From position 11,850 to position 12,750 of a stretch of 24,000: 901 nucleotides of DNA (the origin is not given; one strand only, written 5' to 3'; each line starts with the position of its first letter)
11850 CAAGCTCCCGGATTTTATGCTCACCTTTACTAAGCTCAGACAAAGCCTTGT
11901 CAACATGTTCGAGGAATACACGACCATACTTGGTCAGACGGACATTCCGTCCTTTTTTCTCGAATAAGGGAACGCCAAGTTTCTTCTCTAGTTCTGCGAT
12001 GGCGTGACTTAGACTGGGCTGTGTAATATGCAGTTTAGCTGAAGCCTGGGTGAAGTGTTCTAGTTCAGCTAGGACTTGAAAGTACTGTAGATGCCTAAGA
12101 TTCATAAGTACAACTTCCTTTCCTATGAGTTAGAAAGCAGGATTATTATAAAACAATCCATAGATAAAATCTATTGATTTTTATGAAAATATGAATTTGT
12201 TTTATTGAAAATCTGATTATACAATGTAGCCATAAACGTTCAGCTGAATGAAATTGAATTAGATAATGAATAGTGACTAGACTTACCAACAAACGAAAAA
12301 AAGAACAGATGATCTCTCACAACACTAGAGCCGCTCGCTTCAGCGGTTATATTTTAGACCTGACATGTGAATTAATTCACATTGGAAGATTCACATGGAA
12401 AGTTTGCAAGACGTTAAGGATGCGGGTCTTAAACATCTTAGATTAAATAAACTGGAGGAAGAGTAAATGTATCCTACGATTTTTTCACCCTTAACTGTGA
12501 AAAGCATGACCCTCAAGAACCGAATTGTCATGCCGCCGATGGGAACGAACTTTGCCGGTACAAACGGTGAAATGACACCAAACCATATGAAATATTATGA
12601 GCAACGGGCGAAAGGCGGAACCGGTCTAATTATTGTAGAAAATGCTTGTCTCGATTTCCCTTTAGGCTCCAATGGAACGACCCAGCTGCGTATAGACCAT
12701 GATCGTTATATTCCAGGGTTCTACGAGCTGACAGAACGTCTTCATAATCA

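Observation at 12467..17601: Quinate/shikimate operon led by an enoate-reductase-type Fe-S flavoprotein: candidate reductive (NADH-sink) hydroaromatic pathway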

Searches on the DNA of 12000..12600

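Call 61: search_rna_families(source=window, start=12000, end=12600, threshold=evalue, max_evalue=1)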
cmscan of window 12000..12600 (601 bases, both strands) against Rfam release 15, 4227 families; matches with E-value up to 1: 0.
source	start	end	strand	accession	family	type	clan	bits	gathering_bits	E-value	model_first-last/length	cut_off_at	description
